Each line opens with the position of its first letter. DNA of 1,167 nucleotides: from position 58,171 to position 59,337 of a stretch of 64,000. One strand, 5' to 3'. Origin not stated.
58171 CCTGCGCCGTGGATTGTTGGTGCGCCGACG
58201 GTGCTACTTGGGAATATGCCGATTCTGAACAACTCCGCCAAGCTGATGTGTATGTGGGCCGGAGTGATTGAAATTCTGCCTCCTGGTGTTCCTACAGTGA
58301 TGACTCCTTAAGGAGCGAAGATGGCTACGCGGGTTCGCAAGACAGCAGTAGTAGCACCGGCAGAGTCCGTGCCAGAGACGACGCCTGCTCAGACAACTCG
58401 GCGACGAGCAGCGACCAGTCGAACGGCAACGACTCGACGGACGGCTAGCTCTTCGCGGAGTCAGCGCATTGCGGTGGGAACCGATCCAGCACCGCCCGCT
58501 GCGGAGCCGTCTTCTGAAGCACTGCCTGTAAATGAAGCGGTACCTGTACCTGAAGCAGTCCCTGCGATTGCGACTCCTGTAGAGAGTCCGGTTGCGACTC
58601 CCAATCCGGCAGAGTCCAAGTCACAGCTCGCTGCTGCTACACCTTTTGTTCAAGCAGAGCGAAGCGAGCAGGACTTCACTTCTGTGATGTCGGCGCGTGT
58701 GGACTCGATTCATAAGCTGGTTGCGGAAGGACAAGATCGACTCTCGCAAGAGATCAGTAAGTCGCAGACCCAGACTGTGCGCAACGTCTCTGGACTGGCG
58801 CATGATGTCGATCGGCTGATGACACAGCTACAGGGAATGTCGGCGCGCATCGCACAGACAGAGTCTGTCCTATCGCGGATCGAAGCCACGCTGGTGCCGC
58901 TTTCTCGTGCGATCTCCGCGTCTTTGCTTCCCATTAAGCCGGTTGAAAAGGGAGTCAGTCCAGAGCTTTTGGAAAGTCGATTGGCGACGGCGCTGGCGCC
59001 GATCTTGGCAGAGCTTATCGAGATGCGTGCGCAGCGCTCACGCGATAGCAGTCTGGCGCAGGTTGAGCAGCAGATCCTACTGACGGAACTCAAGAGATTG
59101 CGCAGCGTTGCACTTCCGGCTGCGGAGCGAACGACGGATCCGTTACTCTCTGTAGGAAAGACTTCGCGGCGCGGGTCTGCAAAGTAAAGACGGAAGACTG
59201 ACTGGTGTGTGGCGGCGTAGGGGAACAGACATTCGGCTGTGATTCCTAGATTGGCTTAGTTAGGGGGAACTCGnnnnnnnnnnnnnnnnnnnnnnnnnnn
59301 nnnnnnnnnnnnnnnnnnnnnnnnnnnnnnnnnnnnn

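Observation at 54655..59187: VgrG-linked cargo module: MORN/YwqK-repeat protein, DUF4280 PAAR-like protein and an unknown coiled-coil protein; candidate novel type VI effector/adaptor/immunity set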

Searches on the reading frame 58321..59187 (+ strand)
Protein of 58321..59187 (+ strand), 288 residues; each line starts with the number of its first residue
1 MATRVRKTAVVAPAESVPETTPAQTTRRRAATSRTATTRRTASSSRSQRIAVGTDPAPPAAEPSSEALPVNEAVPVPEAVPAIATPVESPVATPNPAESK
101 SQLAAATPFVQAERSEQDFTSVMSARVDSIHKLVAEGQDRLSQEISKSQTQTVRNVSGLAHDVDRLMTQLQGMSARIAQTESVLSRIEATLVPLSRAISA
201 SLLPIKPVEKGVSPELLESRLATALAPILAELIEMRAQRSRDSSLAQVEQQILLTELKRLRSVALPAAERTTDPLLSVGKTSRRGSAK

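Call 3: search_protein_families(library=pfam, proteins=[window:58321-59187:+], max_evalue=0.1)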
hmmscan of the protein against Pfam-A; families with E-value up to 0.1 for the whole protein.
window:58321-59187:+ (288 aa): 3 families
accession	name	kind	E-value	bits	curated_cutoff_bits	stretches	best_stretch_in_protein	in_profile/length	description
PF09763.15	Sec3_CC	-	0.026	14.8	27.1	1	139-199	6-66/133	Exocyst complex component Sec3, coiled-coil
PF20667.3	Sec10_N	-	0.044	14.3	27.4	1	115-191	4-79/118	Exocyst complex component Sec10, N-terminal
PF05531.17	NPV_P10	-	0.046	14.6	29.8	0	146-192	21-66/75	Nucleopolyhedrovirus P10 protein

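Call 4: search_protein_families(library=ncbifam, proteins=[window:58321-59187:+], max_evalue=0.1)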
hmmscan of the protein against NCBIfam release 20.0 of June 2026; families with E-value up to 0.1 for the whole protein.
window:58321-59187:+ (288 aa): 2 families
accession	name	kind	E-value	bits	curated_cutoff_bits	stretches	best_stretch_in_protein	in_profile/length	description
NF033916.0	antiphage_ZorA_3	subfamily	0.011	14.6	250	1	109-173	330-394/509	anti-phage ZorAB system protein ZorA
NF033928.1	alph_xenorhab_A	subfamily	0.021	14.1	125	1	139-226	241-327/339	alpha-xenorhabdolysin family binary toxin subunit A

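Call 8: find_homologous_proteins(query=window:58321-59187:+)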
Query window:58321-59187:+ (288 aa): 33 proteins with E <= 0.001 among 8000 candidates.
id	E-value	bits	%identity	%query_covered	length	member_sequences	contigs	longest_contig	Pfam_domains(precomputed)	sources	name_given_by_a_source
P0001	2.6e-162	556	100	100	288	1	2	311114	-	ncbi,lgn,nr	ncbi:MAG: hypothetical protein JNM40_05280 [Myxococcales bacterium]|nr:hypothetical protein [Myxococ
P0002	3.1e-115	402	76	100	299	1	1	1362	-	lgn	-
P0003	5.1e-112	392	75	100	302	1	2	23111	-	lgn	-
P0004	5.5e-112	392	90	61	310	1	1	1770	-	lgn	-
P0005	5.6e-112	391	74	100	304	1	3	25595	-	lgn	-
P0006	2.1e-111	390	90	61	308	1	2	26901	-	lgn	-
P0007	2.4e-103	363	72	100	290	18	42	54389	-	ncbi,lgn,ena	-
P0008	5.8e-84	300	63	100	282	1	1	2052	-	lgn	-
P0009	6.4e-84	300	62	100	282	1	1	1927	-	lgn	-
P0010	8.1e-80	286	59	100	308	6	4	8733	-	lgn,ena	-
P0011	3.4e-79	284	61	100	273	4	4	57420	-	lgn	-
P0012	1.1e-78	283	58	100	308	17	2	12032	-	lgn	-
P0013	6.9e-77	277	70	80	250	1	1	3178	-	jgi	jgi:hypothetical protein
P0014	3.0e-74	268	58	100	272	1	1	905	-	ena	-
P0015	5.2e-68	248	55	100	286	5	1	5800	-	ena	-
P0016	5.7e-66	241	56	100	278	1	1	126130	-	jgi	jgi:hypothetical protein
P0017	8.0e-64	234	51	99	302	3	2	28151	-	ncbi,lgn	-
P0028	1.0e-5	44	27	47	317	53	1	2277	-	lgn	-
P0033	5.7e-4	38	25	47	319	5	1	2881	-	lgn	-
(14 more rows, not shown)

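Call 10: find_encoding_contigs(protein=P0016, flank=10000, max_places=2)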
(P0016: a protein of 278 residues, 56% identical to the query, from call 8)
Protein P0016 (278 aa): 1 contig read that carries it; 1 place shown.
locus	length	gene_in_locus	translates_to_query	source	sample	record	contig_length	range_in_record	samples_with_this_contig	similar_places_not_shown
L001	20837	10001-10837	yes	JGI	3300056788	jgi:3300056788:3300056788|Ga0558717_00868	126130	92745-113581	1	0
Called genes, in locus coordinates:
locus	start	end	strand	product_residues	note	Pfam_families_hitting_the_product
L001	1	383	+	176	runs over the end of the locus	-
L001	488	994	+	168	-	PF05591:T6SS_VipA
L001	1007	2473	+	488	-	PF05943:VipB, PF18945:VipB_2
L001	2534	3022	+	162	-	PF05638:T6SS_HCP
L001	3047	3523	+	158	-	PF04965:GPW_gp25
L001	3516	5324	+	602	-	PF05947:T6SS_TssF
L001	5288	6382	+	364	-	PF06996:T6SS_TssG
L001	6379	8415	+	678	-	PF05954:Phage_GPD, PF04717:Phage_base_V, PF22178:Gp5_trimer_C, PF06715:Gp5_C (faint)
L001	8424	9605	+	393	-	-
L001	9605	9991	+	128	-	PF14107:DUF4280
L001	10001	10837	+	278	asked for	-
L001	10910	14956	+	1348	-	PF11617:Cu-binding_MopE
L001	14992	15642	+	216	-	PF08238:Sel1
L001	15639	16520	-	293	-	PF01145:Band_7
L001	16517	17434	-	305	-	PF01145:Band_7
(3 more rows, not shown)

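Call 11: find_encoding_contigs(protein=P0011, flank=10000, max_places=2)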
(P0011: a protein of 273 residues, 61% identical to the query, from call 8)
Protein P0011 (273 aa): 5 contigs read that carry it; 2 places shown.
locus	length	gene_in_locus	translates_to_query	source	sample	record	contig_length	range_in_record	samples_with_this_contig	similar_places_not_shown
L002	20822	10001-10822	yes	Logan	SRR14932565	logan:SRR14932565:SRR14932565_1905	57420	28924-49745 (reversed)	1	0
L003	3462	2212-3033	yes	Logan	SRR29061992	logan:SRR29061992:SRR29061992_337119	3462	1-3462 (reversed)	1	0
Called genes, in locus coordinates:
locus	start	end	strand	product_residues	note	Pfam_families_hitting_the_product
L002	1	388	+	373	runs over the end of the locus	PF06812:ImpA_N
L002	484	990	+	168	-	PF05591:T6SS_VipA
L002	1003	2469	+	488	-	PF05943:VipB, PF18945:VipB_2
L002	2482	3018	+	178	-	PF05638:T6SS_HCP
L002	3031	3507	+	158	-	PF04965:GPW_gp25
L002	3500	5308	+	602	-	PF05947:T6SS_TssF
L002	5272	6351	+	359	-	PF06996:T6SS_TssG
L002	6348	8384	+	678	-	PF05954:Phage_GPD, PF04717:Phage_base_V, PF22178:Gp5_trimer_C, PF06715:Gp5_C (faint)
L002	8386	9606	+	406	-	-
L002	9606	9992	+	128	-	PF14107:DUF4280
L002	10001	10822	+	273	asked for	-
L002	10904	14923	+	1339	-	PF11617:Cu-binding_MopE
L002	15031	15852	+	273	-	PF08238:Sel1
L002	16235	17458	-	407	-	-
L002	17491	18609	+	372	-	PF01118:Semialdhyde_dh, PF02774:Semialdhyde_dhC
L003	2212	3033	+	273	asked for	-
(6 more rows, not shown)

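Call 12: find_encoding_contigs(protein=P0017, flank=10000, max_places=2)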
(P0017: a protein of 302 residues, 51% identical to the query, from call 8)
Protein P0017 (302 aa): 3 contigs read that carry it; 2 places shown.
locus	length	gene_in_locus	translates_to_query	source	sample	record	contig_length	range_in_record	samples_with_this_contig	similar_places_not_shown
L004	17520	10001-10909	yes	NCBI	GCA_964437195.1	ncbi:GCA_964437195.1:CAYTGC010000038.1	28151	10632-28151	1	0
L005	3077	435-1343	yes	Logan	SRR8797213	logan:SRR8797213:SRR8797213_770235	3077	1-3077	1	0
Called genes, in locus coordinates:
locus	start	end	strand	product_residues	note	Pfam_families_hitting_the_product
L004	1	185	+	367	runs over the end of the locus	PF06812:ImpA_N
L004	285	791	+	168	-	PF05591:T6SS_VipA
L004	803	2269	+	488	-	PF05943:VipB, PF18945:VipB_2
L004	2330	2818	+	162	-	PF05638:T6SS_HCP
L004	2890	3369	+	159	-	PF04965:GPW_gp25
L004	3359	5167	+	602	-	PF05947:T6SS_TssF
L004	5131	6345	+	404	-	PF06996:T6SS_TssG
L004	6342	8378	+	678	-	PF05954:Phage_GPD, PF04717:Phage_base_V, PF20093:DUF6484 (faint), PF22178:Gp5_trimer_C, PF06715:Gp5_C (faint)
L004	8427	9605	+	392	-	-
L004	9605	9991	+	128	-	PF14107:DUF4280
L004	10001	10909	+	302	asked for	-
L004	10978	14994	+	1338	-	PF11617:Cu-binding_MopE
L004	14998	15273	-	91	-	-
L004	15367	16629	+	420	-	PF04055:Radical_SAM, PF13186:SPASM (weak)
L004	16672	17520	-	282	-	?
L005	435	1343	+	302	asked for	-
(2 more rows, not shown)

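Call 15: find_encoding_contigs(protein=P0033, flank=10000, max_places=3)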
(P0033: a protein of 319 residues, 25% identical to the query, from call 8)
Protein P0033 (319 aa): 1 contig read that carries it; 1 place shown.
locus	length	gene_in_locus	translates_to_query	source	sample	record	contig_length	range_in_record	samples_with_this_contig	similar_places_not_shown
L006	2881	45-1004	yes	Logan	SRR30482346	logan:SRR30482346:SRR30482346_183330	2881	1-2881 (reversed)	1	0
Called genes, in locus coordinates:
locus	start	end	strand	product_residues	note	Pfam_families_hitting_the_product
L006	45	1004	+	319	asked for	-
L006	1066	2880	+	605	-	?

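Call 16: find_encoding_contigs(protein=P0028, flank=10000, max_places=3)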
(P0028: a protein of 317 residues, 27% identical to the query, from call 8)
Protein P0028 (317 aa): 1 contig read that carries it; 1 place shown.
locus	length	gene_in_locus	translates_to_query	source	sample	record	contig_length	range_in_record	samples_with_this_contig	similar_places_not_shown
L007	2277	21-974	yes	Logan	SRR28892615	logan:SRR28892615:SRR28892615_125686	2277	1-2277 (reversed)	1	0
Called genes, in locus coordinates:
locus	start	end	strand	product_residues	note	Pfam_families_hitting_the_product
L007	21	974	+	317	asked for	-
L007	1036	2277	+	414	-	?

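Call 29: predict_structure(alignment_id=A3)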
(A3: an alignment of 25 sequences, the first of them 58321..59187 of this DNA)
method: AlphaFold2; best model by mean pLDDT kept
length: 288 residues; sequences in the alignment: 25
mean_pLDDT: 66.0   pTM: 0.32
mean pLDDT of the five models: 66.0, 63.8, 62.0, 61.2, 60.9
residues with pLDDT >= 90: 65; 70-90: 80; 50-70: 32; < 50: 111
segments of 3 or more residues with pLDDT < 50: 8-29, 31-43, 45-107, 281-288
pLDDT, mean of each block of 10 residues (from residue 1): 48 38 41 40 44 38 35 31 32 34 43 72 94 97 97 97 97 93 89 83 65 79 86 86 86 88 74 60 44
secondary structure, 60 per line:
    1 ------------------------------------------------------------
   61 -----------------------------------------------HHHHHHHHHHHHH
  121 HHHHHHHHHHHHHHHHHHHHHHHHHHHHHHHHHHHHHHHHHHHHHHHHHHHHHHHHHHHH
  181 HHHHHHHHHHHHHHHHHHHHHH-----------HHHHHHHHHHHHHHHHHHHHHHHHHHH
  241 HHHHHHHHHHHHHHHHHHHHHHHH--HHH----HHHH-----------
elements in order: H108-202 H214-264 H274-277

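Call 50: search_protein_representatives(alignment_id=A3)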
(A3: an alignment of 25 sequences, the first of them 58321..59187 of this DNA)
Query: 25 sequences, 302 profile positions. Proteins with E-value up to 0.001 (for the whole library): 19; up to 1e-10: 15; up to 1e-30: 7. The best 19 are listed.
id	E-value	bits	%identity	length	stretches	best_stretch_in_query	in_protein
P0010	1.0e-121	422.8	-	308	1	1-302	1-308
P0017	6.7e-111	387.3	-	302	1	1-302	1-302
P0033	1.3e-98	347.0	-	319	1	1-301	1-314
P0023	3.8e-79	283.0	-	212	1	102-302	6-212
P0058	3.9e-40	154.9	-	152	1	162-286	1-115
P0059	1.5e-36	143.2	-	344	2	74-279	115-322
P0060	1.8e-33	133.1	-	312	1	3-299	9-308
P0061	3.9e-27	112.2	-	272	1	3-281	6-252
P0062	1.2e-26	110.7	-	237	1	82-302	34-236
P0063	1.9e-26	110.0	-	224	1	98-277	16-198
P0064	7.9e-24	101.4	-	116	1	1-79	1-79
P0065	2.0e-23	100.0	-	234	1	120-285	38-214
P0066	3.6e-23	99.2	-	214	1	85-292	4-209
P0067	2.8e-21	93.0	-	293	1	71-301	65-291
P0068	1.0e-18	84.6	-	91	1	251-302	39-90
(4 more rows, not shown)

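Call 70: fold_search(model_id=the predicted structure, library=pdb)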
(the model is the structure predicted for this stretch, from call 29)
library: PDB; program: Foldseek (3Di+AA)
matches with E <= 10: 41; with E <= 0.001: 0
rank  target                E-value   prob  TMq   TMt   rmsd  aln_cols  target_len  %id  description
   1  1ykh_A                1.3e+00  0.25  0.16  0.40   6.6        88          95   19  Structure of the mediator MED7/MED21 (Med7/Srb7) subcomplex (released 2005-02-22)
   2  8i7r_C7               2.0e+00  0.11  0.21  0.16  17.5       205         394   18  In situ structure of axonemal doublet microtubules in mouse sperm with 48-nm repeat (released 2023-10-11)
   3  8snb_8R               2.6e+00  0.16  0.28  0.21  16.6       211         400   16  atomic model of sea urchin sperm doublet microtubule (48-nm periodicity) (released 2023-06-28)
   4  9cpb_5R               3.0e+00  0.12  0.20  0.15  16.4       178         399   16  Atomic model of bovine Fallopian tube cilia doublet microtubule (48-nm periodicity) (released 2024-10-30)
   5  7rro_C8               3.0e+00  0.06  0.18  0.14  19.0       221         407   15  Structure of the 48-nm repeat doublet microtubule from bovine tracheal cilia (released 2021-10-27)
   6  7rro_B1               3.7e+00  0.11  0.24  0.17  19.0       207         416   14  Structure of the 48-nm repeat doublet microtubule from bovine tracheal cilia (released 2021-10-27)
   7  8iyj_A2               3.9e+00  0.10  0.23  0.18  17.5       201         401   14  Cryo-EM structure of the 48-nm repeat doublet microtubule from mouse sperm (released 2023-07-05)
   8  8to0_AJ               4.2e+00  0.08  0.21  0.16  18.1       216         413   18  48-nm repeating structure of doublets from mouse sperm flagella (released 2023-11-01)
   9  4uje_Ch               4.5e+00  0.18  0.17  0.36   3.4        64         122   16  Regulation of the mammalian elongation cycle by 40S subunit rolling: a eukaryotic-specific ribosome rearrangement (released 2014-07-16)
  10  8snb_8J               4.5e+00  0.11  0.29  0.22  15.9       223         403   15  atomic model of sea urchin sperm doublet microtubule (48-nm periodicity) (released 2023-06-28)
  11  8iyj_B4               4.5e+00  0.09  0.24  0.18  18.5       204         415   13  Cryo-EM structure of the 48-nm repeat doublet microtubule from mouse sperm (released 2023-07-05)
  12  9fqr_Co               5.5e+00  0.10  0.25  0.28  15.9       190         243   14  96-nm repeat of axonemal doublet microtubules from bovine sperm (released 2025-03-26)
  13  7rro_B8               5.5e+00  0.08  0.19  0.14  16.9       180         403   15  Structure of the 48-nm repeat doublet microtubule from bovine tracheal cilia (released 2021-10-27)
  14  6zff_B                5.9e+00  0.08  0.17  0.33   9.4       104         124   17  Pyrococcus furiosus Rad50 coiled coils in rod configuration (released 2020-07-08)
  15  8iyj_B1               5.9e+00  0.08  0.23  0.19  18.6       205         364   13  Cryo-EM structure of the 48-nm repeat doublet microtubule from mouse sperm (released 2023-07-05)
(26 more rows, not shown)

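Call 73: find_related_loci(query=A6, collection=metagenome_contigs, flank=10000)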
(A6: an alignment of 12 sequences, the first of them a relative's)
Query A6 (344 aa) in metagenome_contigs; peptide patterns used: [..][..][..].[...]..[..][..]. (x = any residue, [..] = any of these).
19 stretches matched a pattern; 10 encode a relative of the query (tblastn E <= 1e-3); 9 distinct loci.
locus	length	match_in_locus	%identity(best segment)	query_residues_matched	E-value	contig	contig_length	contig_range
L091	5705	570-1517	48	1-344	9e-58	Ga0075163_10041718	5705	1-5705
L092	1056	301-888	38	114-321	4e-32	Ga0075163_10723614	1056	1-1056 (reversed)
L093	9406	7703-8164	38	160-322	2e-30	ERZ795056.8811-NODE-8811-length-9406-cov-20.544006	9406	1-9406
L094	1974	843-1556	32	46-322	8e-25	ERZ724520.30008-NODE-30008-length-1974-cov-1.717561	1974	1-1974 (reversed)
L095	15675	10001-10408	36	193-319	2e-15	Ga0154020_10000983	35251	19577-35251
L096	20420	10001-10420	31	189-319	5e-12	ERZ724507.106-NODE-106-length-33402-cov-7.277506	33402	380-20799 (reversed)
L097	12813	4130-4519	33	197-318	6e-8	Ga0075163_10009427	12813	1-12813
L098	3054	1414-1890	31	196-341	1e-7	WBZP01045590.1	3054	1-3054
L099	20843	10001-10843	28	1-318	2e-5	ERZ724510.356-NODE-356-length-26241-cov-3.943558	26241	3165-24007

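Call 84: search_protein_families(library=phrogs, proteins=[window:58321-59187:+], max_evalue=0.01)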
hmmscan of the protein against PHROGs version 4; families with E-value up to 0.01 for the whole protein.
window:58321-59187:+ (288 aa): 0 families
